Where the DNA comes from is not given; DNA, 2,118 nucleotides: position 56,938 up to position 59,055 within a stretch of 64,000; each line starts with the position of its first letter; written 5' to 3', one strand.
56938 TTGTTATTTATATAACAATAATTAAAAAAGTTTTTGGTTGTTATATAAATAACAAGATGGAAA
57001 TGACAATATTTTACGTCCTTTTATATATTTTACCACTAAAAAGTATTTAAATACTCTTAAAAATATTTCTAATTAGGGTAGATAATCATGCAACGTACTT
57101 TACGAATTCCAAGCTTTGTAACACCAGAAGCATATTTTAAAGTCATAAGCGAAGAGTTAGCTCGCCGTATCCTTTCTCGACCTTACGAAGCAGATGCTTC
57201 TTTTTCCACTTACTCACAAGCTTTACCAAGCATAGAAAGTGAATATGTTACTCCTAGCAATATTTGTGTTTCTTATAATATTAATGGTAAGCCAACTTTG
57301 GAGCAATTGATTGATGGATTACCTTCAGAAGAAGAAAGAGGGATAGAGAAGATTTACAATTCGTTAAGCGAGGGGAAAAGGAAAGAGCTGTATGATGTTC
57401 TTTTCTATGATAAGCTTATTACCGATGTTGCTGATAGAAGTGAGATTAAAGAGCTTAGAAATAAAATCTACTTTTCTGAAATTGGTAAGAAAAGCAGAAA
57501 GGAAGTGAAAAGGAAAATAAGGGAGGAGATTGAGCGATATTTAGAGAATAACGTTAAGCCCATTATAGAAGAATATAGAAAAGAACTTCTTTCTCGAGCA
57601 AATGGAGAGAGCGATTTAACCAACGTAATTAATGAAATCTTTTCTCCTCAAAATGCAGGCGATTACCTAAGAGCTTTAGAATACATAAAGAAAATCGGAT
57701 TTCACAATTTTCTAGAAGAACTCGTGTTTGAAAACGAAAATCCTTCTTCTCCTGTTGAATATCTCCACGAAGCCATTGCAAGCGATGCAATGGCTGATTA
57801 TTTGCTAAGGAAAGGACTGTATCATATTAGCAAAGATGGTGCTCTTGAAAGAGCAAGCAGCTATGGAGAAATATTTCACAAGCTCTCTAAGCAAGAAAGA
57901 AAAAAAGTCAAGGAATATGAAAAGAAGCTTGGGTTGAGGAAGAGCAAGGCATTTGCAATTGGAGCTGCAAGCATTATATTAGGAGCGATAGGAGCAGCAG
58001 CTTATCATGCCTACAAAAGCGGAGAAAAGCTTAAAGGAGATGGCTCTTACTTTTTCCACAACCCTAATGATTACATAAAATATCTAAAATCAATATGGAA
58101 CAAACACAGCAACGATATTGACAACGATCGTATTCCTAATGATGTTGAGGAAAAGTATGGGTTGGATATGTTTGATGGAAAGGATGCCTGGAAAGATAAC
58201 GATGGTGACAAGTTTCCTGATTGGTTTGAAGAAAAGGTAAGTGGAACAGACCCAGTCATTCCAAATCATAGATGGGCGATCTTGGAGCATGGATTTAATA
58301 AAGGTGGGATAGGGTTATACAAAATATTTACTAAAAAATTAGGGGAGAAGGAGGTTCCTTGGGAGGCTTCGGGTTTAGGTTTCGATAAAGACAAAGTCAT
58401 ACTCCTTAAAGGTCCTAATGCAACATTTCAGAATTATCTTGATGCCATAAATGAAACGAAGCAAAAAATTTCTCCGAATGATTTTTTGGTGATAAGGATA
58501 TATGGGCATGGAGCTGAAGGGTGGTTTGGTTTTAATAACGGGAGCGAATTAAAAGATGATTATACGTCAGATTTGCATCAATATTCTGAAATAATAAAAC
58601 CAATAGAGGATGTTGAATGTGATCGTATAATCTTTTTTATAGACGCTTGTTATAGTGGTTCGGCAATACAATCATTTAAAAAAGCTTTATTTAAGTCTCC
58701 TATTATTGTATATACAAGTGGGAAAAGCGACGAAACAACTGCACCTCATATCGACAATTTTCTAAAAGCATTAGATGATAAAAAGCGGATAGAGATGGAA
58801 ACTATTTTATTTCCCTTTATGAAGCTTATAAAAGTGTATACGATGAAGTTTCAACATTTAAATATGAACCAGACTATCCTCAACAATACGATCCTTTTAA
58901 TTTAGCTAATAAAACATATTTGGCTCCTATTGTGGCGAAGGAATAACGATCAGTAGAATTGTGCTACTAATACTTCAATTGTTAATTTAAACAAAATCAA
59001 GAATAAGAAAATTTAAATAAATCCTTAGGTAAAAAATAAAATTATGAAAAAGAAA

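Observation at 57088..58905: Membrane-anchored legumain/GPI8-like peptidase in an archaeon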

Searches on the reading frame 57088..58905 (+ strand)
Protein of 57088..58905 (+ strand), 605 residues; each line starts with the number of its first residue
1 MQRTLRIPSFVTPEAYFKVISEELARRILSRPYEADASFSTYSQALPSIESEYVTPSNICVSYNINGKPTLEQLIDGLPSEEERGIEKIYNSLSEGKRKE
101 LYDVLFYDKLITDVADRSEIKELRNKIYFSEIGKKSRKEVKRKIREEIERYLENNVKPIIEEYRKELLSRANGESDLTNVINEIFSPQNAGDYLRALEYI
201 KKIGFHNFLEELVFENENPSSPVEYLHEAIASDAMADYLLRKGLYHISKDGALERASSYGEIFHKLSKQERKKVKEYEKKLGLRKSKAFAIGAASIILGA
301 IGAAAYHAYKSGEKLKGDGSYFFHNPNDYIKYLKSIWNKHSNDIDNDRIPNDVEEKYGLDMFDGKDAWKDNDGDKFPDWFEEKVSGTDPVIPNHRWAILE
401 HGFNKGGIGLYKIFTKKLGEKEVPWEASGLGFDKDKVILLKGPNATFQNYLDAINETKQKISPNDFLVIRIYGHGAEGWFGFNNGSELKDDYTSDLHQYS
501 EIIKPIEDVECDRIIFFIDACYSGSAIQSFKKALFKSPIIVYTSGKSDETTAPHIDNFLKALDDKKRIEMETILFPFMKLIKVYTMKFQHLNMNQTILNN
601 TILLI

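Call 3: search_protein_families(library=pfam, proteins=[window:57088-58905:+], max_evalue=1)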
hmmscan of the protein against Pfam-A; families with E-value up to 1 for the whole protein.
window:57088-58905:+ (605 aa): 2 families
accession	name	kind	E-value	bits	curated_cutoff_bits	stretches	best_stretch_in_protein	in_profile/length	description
PF01650.23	Peptidase_C13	-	2.2e-05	24.6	22.8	1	462-549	106-185/258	Peptidase C13 family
PF17514.7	DUF5442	-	0.93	10.2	27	1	257-284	27-54/107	Family of unknown function (DUF5442)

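Call 4: search_protein_families(library=ncbifam, proteins=[window:57088-58905:+], max_evalue=1)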
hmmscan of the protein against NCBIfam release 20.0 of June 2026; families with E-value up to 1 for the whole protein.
window:57088-58905:+ (605 aa): 3 families
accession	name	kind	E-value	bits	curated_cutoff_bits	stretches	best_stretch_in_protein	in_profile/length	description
NF047832.1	caspase_w_EACC1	subfamily_domain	0.00084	18.9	140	1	431-530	40-139/211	caspase, EACC1-associated type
NF047639.1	throspo3_MtsD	equivalog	0.001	17.3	800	1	341-390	480-528/651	cell-cell cohesion protein MtsD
NF041078.1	cGAS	equivalog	0.39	9.8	150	0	361-388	191-218/339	CBASS cGAMP synthase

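Call 5: search_solved_structures(query=window:57088-58905:+, max_evalue=10, show_alignments=3)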
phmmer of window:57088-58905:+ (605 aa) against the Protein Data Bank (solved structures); distinct sequences matched with E-value up to 10: 0.

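Call 6: find_homologous_proteins(query=window:57088-58905:+, max_evalue=0.001)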
Query window:57088-58905:+ (605 aa): 5 proteins with E <= 0.001 among 8000 candidates.
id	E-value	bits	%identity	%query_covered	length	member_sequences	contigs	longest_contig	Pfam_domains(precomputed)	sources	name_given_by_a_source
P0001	0.0e+0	1370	100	100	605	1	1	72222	PF01650.24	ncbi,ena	-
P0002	8.1e-241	819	90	64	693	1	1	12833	-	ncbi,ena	-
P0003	1.4e-222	759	93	63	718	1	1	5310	PF18884.6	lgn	-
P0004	6.9e-106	373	42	90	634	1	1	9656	PF01650.24,PF18884.6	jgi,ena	-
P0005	2.2e-42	164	39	47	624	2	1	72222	PF18884.6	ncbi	-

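Call 9: list_cluster_members(proteins=[P0001, P0002, P0004])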
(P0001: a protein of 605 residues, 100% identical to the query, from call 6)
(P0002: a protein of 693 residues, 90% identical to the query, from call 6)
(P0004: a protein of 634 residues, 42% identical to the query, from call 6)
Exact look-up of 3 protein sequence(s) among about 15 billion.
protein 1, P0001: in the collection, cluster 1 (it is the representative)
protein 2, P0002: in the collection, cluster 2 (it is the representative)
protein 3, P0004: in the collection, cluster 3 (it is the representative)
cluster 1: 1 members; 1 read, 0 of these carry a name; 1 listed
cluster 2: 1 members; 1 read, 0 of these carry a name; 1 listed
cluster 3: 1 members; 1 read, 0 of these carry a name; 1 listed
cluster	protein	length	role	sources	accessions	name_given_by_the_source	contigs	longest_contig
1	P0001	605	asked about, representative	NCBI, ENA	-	-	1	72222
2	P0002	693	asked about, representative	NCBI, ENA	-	-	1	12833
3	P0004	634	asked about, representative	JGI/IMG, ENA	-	-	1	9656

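Call 10: find_encoding_contigs(protein=P0001, flank=10000, max_places=3)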
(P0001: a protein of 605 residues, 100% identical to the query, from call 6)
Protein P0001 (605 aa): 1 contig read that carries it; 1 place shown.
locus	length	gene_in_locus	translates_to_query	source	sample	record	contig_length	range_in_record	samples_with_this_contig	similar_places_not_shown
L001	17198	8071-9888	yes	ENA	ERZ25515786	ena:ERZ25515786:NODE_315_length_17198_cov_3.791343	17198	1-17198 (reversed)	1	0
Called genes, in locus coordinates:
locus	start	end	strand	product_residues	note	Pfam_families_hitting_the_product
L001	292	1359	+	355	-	PF01071:GARS_A (weak), PF08442:ATP-grasp_2, PF13549:ATP-grasp_5 (faint), PF24948:Citrate_synth_N, PF00549:Ligase_CoA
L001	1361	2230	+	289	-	PF02629:CoA_binding, PF13380:CoA_binding_2, PF13607:Succ_CoA_lig, PF00549:Ligase_CoA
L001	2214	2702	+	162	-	PF25084:LbH_EIF2B (faint), PF25087:GMPPB_C (faint), PF00132:Hexapep (faint), PF14602:Hexapep_2 (weak)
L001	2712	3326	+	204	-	-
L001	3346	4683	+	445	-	PF02492:cobW (weak)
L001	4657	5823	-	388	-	PF01941:AdoMet_Synthase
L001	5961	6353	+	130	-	PF01909:NTP_transf_2, PF18765:Polbeta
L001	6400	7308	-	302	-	PF08843:AbiEii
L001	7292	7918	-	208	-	-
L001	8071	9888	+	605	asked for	PF01650:Peptidase_C13 (faint)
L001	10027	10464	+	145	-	-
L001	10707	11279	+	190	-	-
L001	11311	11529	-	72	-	PF07927:HicA_toxin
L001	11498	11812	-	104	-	-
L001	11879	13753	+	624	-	PF18884:TSP3_bac (weak)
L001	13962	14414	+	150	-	-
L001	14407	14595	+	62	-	-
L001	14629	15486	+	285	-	-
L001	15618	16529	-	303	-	PF01040:UbiA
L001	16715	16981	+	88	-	-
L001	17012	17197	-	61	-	?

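Call 11: find_encoding_contigs(protein=P0004, flank=10000, max_places=3)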
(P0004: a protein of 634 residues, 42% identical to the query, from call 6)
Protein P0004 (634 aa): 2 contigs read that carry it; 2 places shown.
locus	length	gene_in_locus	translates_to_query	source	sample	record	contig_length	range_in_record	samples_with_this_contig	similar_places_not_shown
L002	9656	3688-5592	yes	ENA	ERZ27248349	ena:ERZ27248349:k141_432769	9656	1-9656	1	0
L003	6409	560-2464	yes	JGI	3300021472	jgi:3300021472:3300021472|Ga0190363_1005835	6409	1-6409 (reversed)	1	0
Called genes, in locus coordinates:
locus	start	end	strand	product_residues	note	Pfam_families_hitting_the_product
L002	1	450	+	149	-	PF05559:DUF763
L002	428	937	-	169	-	PF01161:PBP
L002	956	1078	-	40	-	-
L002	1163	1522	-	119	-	PF12917:YfbR-like, PF13023:HD_3, PF01966:HD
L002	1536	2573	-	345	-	PF01047:MarR (faint), PF01978:TrmB (faint), PF04545:Sigma70_r4 (faint), PF13412:HTH_24 (faint), PF13384:HTH_23 (faint)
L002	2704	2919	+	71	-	-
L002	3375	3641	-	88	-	-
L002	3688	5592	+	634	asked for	PF18884:TSP3_bac (faint), PF01650:Peptidase_C13 (weak)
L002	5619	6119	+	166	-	-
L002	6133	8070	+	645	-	PF07588:DUF1554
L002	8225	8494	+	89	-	PF13183:Fer4_8 (faint), PF17179:Fer4_22 (faint), PF14697:Fer4_21 (faint), PF00037:Fer4 (weak), PF12838:Fer4_7, PF13187:Fer4_9, PF12797:Fer4_2 (weak), PF00037:Fer4 (weak), +5 more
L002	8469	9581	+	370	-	PF01855:POR_N, PF02780:Transketolase_C (faint), PF17147:PFOR_II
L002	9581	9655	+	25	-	?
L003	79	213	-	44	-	-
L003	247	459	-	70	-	-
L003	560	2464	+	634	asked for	PF18884:TSP3_bac (faint), PF01650:Peptidase_C13 (weak)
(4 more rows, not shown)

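Call 21: find_related_loci(query=A1, collection=genome_contigs, flank=10000)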
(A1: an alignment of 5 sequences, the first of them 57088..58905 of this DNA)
Query A1 (605 aa) in genome_contigs; peptide patterns used: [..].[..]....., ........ (x = any residue, [..] = any of these).
181 stretches matched a pattern, but none encodes a relative of the query by tblastn (E <= 1e-3).

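Call 30: search_protein_families(library=pfam, alignment_id=A3, max_evalue=0.01)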
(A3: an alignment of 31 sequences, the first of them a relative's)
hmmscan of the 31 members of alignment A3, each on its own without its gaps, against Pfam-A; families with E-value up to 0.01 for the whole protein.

A. member 1, P0004 (634 aa): 2 families
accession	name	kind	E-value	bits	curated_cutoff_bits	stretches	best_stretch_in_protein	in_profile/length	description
PF01650.23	Peptidase_C13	-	1.4e-06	28.5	22.8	1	474-556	106-190/258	Peptidase C13 family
PF18884.5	TSP3_bac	-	0.0006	20.1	25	1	362-375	1-14/22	Bacterial TSP3 repeat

B. families by the number of members that match (of 31 scanned): 6 families
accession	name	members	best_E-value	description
PF01650.23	Peptidase_C13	23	4.9e-15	Peptidase C13 family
PF18884.5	TSP3_bac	11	1.4e-15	Bacterial TSP3 repeat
PF00656.27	Peptidase_C14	3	8.1e-06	Caspase domain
PF21128.4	MCM4_WHD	1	0.00039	MCM4, winged helix domain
PF02412.23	TSP_3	1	0.0015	Thrombospondin type 3 repeat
PF00675.25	Peptidase_M16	1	0.006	Insulinase (Peptidase family M16)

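Call 63: search_protein_families(library=pfam, proteins=[L001:14629-15486:+, L002:6103-8070:+], max_evalue=0.01)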
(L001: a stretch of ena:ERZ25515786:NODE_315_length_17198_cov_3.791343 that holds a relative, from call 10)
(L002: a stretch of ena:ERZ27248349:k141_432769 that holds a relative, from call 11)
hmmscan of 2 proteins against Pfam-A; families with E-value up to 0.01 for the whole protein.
L001:14629-15486:+ (285 aa): 0 families

L002:6103-8070:+ (655 aa): 2 families
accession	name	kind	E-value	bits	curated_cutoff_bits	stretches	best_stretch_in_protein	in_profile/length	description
PF07588.17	DUF1554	-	2e-09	37.8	27.5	1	367-493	2-134/136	Protein of unknown function (DUF1554)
PF06482.17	Endostatin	-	0.00015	21.9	29.4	0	366-403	7-44/170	Collagenase NC10 and Endostatin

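Call 65: find_related_loci(query=A1, collection=viral_contigs, flank=5000)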
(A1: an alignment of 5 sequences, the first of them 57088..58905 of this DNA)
Query A1 (605 aa) in viral_contigs; peptide patterns used: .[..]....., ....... (x = any residue, [..] = any of these).
129 stretches matched a pattern, but none encodes a relative of the query by tblastn (E <= 1e-3).

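Call 67: find_encoding_contigs(protein=P0002, flank=8000, max_places=2)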
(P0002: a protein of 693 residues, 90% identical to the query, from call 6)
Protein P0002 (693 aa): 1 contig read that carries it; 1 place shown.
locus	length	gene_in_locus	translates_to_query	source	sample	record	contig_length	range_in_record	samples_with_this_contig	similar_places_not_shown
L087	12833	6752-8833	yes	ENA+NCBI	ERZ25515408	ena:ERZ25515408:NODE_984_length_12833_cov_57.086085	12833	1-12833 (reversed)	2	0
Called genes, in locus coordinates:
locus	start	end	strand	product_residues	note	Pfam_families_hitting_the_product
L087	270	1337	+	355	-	PF01071:GARS_A (weak), PF08442:ATP-grasp_2, PF13549:ATP-grasp_5 (faint), PF24948:Citrate_synth_N, PF00549:Ligase_CoA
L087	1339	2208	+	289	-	PF02629:CoA_binding, PF13380:CoA_binding_2, PF13607:Succ_CoA_lig, PF00549:Ligase_CoA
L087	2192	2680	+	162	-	PF25084:LbH_EIF2B (faint), PF25087:GMPPB_C (faint), PF00132:Hexapep (faint), PF14602:Hexapep_2 (weak)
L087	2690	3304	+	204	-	-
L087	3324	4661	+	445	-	PF02492:cobW (weak)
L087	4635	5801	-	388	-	PF01941:AdoMet_Synthase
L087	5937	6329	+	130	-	PF01909:NTP_transf_2, PF18765:Polbeta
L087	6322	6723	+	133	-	PF01934:HepT-like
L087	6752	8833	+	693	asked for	-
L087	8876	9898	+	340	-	-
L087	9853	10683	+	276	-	-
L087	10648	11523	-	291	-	PF01040:UbiA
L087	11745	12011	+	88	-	-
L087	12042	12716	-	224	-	PF10584:Proteasome_A_N, PF00227:Proteasome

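Call 68: find_encoding_contigs(protein=P0003, flank=8000, max_places=2)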
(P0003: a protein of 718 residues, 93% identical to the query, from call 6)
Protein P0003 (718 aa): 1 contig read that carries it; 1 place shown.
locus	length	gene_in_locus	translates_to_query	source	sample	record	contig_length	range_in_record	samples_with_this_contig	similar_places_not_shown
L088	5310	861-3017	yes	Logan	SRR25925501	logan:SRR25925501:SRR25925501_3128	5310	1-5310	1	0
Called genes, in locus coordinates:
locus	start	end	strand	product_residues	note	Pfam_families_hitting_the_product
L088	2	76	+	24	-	?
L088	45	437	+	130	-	PF01909:NTP_transf_2, PF18765:Polbeta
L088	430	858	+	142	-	PF01934:HepT-like, PF20797:HepT-like_2 (faint)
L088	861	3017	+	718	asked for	PF18884:TSP3_bac (faint)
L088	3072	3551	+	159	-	-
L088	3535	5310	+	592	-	?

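Call 72: search_protein_families(library=padloc, proteins=[window:57088-58905:+], max_evalue=0.01)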
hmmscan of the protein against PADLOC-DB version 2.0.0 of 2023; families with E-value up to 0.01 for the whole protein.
window:57088-58905:+ (605 aa): 1 family
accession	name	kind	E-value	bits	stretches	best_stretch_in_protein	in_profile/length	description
PDLC02987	caspase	-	0.0016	15.7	1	439-575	45-167/453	-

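Call 74: search_protein_families(library=pfam, proteins=[P0002, P0003], max_evalue=1)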
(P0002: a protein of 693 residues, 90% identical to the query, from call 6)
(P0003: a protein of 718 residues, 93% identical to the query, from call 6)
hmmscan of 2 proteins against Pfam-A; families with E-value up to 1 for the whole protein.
P0002 (693 aa): 2 families
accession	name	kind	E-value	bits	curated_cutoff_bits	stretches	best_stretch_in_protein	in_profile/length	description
PF01650.23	Peptidase_C13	-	0.00045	20.3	22.8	1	535-603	102-168/258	Peptidase C13 family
PF00036.39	EF-hand_1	-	0.095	12.7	25.4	1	642-657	10-25/29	EF hand domain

P0003 (718 aa): 3 families
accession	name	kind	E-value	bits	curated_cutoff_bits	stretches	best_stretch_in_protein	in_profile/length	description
PF18884.5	TSP3_bac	-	4.2e-07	30.1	25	2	398-418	1-21/22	Bacterial TSP3 repeat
PF13202.12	EF-hand_5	-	0.2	11.7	25.9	0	667-676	11-20/25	EF hand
PF08597.15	eIF3_subunit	-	0.33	11.3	28.9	0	70-100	180-210/250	Translation initiation factor eIF3 subunit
